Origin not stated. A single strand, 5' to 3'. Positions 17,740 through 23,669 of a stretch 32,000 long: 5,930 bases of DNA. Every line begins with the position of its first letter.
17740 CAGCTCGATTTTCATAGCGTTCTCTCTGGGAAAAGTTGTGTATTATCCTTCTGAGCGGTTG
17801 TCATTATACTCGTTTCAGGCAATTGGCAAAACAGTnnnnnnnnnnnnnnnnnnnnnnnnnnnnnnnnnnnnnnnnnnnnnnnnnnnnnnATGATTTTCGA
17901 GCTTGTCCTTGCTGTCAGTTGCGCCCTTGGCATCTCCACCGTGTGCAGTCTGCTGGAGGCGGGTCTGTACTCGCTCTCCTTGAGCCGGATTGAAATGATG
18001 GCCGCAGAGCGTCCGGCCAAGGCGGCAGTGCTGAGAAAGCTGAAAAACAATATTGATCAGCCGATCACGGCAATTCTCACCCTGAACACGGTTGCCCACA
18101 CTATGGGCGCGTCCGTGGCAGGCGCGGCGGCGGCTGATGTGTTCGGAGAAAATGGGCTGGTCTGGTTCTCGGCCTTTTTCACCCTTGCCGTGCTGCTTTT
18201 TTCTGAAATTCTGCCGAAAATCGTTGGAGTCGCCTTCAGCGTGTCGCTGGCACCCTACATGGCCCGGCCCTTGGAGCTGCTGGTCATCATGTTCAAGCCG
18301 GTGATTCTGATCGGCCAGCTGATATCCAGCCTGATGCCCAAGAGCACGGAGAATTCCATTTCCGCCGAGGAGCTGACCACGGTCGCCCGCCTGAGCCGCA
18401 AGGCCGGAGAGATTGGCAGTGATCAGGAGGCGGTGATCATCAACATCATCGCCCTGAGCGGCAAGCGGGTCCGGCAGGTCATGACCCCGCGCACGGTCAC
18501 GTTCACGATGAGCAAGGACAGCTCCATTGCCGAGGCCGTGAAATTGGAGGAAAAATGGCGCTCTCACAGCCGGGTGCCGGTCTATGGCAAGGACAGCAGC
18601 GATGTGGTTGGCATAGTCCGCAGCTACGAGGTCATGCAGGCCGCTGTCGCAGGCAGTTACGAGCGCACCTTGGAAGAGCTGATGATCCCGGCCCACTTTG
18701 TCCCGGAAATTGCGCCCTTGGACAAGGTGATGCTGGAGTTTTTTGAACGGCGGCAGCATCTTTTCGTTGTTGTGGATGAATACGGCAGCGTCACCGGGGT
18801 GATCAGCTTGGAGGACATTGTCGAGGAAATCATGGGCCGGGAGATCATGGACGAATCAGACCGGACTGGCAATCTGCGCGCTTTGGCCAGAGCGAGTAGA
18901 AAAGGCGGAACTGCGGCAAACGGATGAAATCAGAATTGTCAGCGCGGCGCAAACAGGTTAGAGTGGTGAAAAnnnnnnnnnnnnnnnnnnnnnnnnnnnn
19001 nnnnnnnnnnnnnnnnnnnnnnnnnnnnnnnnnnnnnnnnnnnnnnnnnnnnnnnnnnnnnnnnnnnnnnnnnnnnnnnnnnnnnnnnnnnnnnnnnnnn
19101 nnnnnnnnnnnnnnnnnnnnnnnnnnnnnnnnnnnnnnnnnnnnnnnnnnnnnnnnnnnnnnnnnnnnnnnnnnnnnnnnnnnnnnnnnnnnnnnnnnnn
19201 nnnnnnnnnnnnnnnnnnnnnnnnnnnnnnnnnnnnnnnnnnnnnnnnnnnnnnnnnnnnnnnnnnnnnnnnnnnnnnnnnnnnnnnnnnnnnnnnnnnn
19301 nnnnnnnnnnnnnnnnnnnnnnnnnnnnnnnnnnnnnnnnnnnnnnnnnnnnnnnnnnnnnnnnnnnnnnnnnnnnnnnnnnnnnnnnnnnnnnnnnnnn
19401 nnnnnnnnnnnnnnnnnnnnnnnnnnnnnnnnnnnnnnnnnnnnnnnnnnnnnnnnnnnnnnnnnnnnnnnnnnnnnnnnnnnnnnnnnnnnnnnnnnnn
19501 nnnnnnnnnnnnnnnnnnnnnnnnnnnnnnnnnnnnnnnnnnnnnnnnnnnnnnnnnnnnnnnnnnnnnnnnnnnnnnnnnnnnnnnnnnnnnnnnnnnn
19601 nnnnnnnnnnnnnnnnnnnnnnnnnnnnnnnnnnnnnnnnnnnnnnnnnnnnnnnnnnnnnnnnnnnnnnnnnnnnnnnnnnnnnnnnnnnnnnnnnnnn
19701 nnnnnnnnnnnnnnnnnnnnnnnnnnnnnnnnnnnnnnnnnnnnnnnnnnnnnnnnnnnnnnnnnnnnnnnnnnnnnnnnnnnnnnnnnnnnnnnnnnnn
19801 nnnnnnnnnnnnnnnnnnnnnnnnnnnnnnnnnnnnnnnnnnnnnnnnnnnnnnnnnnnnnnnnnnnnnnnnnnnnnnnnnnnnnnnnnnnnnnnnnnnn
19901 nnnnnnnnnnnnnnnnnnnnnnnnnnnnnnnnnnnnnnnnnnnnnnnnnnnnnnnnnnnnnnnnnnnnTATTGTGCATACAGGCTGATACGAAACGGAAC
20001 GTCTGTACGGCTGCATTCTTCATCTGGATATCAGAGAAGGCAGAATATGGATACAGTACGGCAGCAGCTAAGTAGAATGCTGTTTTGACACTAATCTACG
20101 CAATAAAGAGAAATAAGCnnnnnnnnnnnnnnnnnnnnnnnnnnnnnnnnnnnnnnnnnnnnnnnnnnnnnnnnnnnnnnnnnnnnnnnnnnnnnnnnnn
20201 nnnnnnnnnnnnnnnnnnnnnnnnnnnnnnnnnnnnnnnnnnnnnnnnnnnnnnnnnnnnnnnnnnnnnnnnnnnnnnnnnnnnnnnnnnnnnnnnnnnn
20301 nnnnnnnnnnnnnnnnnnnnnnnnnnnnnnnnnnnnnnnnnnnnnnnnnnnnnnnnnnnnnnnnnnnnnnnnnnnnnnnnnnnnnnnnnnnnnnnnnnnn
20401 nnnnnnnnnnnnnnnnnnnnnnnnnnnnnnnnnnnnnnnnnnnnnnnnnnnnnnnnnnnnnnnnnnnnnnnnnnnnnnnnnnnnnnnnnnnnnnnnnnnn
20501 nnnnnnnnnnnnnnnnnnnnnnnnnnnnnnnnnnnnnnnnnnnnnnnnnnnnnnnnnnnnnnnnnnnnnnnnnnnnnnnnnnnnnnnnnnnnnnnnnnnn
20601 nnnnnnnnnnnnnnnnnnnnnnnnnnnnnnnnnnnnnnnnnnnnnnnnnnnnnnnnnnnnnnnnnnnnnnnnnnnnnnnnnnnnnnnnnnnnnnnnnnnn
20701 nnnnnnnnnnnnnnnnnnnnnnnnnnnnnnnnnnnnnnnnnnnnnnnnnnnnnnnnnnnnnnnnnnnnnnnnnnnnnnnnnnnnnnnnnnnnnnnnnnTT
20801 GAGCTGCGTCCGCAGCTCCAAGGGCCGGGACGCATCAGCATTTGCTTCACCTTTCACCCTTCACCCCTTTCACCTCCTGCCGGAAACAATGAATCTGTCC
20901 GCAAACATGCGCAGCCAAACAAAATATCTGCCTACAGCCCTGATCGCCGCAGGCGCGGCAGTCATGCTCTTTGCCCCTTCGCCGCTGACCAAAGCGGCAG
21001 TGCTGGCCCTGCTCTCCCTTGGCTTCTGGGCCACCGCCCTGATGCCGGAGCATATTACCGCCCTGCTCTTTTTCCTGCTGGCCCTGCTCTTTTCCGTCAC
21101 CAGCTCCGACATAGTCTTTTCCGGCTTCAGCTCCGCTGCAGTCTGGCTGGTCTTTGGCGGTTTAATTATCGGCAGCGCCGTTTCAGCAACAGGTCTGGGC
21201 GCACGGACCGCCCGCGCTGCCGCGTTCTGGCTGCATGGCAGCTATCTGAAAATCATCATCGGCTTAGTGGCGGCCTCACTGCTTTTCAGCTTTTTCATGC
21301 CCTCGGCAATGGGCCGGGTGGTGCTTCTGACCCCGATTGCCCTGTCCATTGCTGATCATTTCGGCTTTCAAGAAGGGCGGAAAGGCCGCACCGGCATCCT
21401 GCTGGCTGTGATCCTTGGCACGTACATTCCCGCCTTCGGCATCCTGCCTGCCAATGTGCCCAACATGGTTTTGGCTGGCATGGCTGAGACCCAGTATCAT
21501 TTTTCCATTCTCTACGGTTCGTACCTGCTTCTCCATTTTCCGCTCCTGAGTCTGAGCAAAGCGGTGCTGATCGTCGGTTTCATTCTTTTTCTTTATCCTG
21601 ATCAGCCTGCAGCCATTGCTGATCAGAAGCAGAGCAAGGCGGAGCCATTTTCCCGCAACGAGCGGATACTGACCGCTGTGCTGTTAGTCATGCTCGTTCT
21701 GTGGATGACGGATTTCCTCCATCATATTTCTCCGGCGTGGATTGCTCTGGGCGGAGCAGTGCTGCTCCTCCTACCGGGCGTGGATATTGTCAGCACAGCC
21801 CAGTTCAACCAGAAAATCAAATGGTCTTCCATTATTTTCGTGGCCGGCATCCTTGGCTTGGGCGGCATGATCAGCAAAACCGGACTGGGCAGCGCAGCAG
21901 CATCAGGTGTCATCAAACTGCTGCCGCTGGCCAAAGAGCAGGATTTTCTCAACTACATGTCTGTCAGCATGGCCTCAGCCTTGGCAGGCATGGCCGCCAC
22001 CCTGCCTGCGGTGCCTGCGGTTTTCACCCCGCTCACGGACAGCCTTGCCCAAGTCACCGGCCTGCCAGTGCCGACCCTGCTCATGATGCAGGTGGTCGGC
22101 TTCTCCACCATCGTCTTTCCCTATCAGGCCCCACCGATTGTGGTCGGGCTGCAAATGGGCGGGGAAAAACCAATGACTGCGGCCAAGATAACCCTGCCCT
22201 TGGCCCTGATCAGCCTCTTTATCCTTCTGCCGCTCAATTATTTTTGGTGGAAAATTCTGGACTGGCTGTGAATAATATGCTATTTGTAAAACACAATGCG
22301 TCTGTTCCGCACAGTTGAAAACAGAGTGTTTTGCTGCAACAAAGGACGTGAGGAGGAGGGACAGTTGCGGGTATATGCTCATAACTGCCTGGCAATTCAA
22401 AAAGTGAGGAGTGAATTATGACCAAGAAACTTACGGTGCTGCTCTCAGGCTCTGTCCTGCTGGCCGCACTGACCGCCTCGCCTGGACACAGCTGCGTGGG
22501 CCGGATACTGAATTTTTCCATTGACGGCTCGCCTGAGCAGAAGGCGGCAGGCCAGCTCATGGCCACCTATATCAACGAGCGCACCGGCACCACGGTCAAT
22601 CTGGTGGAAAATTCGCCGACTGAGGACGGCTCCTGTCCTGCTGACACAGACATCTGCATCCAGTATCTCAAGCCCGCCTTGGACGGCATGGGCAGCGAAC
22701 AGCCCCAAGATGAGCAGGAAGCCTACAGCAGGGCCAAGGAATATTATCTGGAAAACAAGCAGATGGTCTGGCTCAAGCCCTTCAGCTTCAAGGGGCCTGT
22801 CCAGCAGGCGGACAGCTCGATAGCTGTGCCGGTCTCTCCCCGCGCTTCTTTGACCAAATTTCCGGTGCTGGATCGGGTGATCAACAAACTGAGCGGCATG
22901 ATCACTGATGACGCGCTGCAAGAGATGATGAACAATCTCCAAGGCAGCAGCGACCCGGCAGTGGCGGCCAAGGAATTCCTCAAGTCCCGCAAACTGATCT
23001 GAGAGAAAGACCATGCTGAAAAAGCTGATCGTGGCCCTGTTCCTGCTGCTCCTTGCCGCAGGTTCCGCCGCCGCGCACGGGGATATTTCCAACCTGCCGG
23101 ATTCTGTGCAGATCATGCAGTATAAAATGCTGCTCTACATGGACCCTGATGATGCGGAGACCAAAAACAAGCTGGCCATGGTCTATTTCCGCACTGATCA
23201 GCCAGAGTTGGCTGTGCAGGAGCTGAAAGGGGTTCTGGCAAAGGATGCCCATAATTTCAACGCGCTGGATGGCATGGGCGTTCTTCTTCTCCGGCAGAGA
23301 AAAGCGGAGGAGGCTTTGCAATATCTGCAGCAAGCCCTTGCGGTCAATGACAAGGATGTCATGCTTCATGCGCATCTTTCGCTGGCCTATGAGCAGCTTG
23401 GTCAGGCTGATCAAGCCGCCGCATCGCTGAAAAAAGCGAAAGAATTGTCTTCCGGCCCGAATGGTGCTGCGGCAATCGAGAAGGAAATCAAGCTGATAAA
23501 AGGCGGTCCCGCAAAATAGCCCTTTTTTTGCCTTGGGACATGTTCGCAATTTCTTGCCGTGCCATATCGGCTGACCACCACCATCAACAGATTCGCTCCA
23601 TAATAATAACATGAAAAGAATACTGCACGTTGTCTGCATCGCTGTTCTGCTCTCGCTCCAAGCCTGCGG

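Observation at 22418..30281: Candidate trans-envelope sulfur/selenium relay: orphan binding proteins, NosD-like beta-helix, TM-TPR, YedE, DUF3343 fusion and kinase-fold protein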

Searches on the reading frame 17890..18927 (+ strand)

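Call 19: search_protein_families(library=pfam, proteins=[window:17890-18927:+], max_evalue=0.001)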
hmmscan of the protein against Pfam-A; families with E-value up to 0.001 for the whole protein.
window:17890-18927:+ (345 aa): 2 families
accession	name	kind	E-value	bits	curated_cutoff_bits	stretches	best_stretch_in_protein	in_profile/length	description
PF01595.25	CNNM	-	3.8e-29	102.1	28.4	1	13-178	7-180/181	Cyclin M transmembrane N-terminal domain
PF00571.33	CBS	-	2.6e-14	53.7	24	2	264-315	4-56/57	CBS domain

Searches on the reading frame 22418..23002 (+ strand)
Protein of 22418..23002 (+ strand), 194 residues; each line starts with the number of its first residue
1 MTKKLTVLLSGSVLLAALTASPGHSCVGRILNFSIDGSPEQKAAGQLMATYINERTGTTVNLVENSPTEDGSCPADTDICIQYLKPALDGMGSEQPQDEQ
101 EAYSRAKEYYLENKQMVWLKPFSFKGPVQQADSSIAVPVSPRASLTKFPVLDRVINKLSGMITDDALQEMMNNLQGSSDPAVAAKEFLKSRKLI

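Call 3: search_protein_families(library=pfam, proteins=[window:22418-23002:+], max_evalue=0.01)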
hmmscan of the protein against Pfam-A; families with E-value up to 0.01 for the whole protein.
window:22418-23002:+ (194 aa): 0 families

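Call 4: search_protein_families(library=ncbifam, proteins=[window:22418-23002:+], max_evalue=0.01)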
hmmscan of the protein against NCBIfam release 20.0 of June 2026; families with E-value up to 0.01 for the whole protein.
window:22418-23002:+ (194 aa): 0 families

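Call 67: search_solved_structures(query=A3, max_evalue=1, show_alignments=1)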
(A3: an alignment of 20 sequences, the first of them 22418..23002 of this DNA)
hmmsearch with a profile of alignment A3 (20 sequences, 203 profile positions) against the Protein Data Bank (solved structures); distinct sequences matched with E-value up to 1: 35.
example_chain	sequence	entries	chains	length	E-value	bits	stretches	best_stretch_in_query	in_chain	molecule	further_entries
7s7w_A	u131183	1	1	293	9.8e-23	83.9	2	146-203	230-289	iNicSnFR 3.0 Fluorescent Nicotine Sensor precursor binding protein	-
6v1r_A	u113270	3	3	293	1.3e-22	83.5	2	146-203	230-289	iAChSnFR Fluorescent Acetylcholine Sensor V9 precursor binding protein | iAchSnFR Fluorescent Acetylcholine Sensor precursor binding protein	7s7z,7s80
7s7x_A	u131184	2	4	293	2.1e-22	82.8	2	146-203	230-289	iNicSnFR 4.0 Fluorescent Nicotine Sensor precursor binding protein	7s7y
6uru_A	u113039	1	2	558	2.5e-20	76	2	146-203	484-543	iAChSnFR precursor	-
6efr_A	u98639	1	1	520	3.2e-19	72.4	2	146-203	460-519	iNicSnFR 1.0, a genetically encoded nicotine biosensor,Green fluorescent protein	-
6per_A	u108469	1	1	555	3.4e-19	72.3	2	146-203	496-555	iSeroSnFR, a soluble, genetically-encoded fluorescent sensor for serotonin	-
7s7t_A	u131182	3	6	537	3.8e-17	65.6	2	146-203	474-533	iNicSnFR 3.0 Fluorescent Nicotine Sensor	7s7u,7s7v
4z7e_A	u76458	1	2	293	1.1e-15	60.8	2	38-130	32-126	Lmo1422 protein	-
9egh_A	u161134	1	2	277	1.3e-15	60.6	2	147-202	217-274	Ergothioneine transporter EgtUC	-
9egj_A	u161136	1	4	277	2e-15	60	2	147-202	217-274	Ergothioneine transporter EgtUC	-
7txl_A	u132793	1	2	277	2.7e-15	59.6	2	147-202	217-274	Choline transporter (Glycine betaine transport system permease protein)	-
9o5f_A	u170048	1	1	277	4.5e-15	58.8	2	147-202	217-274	Ergothioneine transporter EgtUC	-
3ppn_A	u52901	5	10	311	5.4e-15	58.6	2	147-201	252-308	Glycine betaine/carnitine/choline-binding protein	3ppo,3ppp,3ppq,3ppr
9egi_A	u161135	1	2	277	6.1e-15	58.4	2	147-202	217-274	Ergothioneine transporter EgtUC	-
7txk_A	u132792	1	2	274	7.9e-15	58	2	147-200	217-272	Choline transporter (Glycine betaine transport system permease protein)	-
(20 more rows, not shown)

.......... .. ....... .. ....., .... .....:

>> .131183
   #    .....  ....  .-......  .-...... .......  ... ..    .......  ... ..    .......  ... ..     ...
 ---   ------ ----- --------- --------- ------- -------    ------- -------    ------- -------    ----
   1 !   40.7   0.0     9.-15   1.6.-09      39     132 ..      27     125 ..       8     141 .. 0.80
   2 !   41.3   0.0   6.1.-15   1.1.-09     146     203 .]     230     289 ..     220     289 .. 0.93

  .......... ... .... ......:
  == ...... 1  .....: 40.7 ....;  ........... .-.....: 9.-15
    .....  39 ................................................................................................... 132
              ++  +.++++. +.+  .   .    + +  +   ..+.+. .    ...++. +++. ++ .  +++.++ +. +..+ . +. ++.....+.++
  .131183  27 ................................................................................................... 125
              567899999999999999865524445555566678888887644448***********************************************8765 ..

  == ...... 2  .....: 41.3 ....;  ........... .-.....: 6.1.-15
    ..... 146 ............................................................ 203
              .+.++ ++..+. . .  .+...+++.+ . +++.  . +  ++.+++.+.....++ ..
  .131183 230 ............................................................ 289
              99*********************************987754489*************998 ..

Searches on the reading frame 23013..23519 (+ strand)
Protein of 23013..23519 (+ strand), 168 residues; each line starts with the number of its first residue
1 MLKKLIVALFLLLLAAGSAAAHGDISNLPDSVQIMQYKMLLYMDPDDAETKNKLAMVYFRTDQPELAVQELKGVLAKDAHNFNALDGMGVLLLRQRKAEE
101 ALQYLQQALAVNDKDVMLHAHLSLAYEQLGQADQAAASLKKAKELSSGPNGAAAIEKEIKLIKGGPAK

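Call 3: search_protein_families(library=pfam, proteins=[window:23013-23519:+], max_evalue=0.01)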
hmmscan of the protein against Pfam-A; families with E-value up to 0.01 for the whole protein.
window:23013-23519:+ (168 aa): 18 families
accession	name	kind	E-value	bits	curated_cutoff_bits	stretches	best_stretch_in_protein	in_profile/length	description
PF07719.23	TPR_2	-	1.5e-10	40.8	27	1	84-114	3-33/34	Tetratricopeptide repeat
PF13371.12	TPR_9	-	1.4e-09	38.3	35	1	91-155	4-68/73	Tetratricopeptide repeat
PF13181.12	TPR_8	-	2.2e-09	37.2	25.7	1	120-146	5-31/34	Tetratricopeptide repeat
PF14559.12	TPR_19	-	2.9e-09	37.6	25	2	92-144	1-53/68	Tetratricopeptide repeat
PF13431.12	TPR_17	-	6.4e-09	35.8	24.4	0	105-135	2-32/34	Tetratricopeptide repeat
PF00515.34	TPR_1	-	2e-08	34.1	27.8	1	88-114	7-33/34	Tetratricopeptide repeat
PF13424.12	TPR_12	-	2.7e-08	34.3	30.1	1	48-111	3-74/77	Tetratricopeptide repeat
PF13432.12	TPR_16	-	1.7e-07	32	32.7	1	89-147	4-62/65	Tetratricopeptide repeat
PF13374.12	TPR_10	-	5.6e-07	29.8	27.5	1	84-111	4-31/42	Tetratricopeptide repeat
PF13414.12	TPR_11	-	2.5e-06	27.5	26.8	0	99-130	11-42/42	TPR repeat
PF13428.12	TPR_14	-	1.1e-05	26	23.5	0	83-119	2-38/44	Tetratricopeptide repeat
PF13174.12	TPR_6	-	1.7e-05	25.6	26.3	0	122-143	6-27/33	Tetratricopeptide repeat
PF13176.12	TPR_7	-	2.3e-05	24.5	27.9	0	84-115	1-34/36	Tetratricopeptide repeat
PF25064.1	ARM_TT21_5th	-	2.6e-05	24.9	27.8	1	54-146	7-102/117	TT21 fifth ARM repeats domain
PF14561.12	TPR_20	-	4.8e-05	24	25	0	33-80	7-54/90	Tetratricopeptide repeat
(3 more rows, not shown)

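Call 4: search_protein_families(library=ncbifam, proteins=[window:23013-23519:+], max_evalue=0.01)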
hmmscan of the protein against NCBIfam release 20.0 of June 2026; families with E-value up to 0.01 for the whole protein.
window:23013-23519:+ (168 aa): 16 families
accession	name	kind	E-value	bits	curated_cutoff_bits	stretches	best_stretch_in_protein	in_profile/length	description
NF040959.1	MamA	equivalog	7e-17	61.5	200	1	36-146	93-203/204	magnetosome protein MamA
TIGR02917.1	PEP_TPR_lipo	equivalog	1.9e-12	45.9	312.2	1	35-143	791-898/899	XrtA/PEP-CTERM system TPR-repeat protein PrsT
NF052415.1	T3SS_chap_SctY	equivalog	6.4e-10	39.5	70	2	85-141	43-102/106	type III secretion apparatus assembly chaperone SctY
TIGR02521.1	type_IV_pilW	equivalog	4.8e-09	36.1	154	2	48-115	31-98/234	type IV pilus biogenesis/stability protein PilW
NF033758.1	gliding_GltE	equivalog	7.6e-08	31.7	225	1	35-145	141-251/411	adventurous gliding motility TPR repeat lipoprotein GltE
NF052400.1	M48_BAM_BepA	equivalog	9.9e-07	27.9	570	1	49-141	308-400/483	beta-barrel assembly-enhancing protease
NF033762.1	social_mot_Tgl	equivalog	1.3e-06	27.9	225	1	34-157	86-209/252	social motility TPR repeat lipoprotein Tgl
NF047558.1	TPR_END_plus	domain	1.9e-06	27.7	32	0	93-115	10-32/56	TPR end-of-group domain-containing protein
TIGR02552.1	LcrH_SycD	equivalog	4.2e-06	26.5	104.8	0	78-162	48-132/136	SycD/LcrH family type III secretion system chaperone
NF008520.0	PRK11447.1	equivalog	3.8e-05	21.7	858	1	90-145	277-332/1157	cellulose synthase complex outer membrane protein BcsC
TIGR00540.1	TPR_hemY_coli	hypoth_equivalog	0.00039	19.3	142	1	61-141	305-384/385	heme biosynthesis-associated TPR protein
NF053607.1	CHU_0125_OmpA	equivalog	0.0015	17.1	620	1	53-162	24-133/639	CHU_0125 family OmpA-like outer membrane integrity protein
NF053520.1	HK_Porph_FimS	equivalog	0.0015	16.9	600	1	54-147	170-275/618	sensor histidine kinase FimS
NF002725.1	PRK02603.1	equivalog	0.0024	17.9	143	0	84-145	74-135/173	photosystem I assembly protein Ycf3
TIGR03939.1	PGA_TPR_OMP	equivalog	0.0031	15.8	366.65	1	37-147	109-219/800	poly-beta-1,6 N-acetyl-D-glucosamine export porin PgaA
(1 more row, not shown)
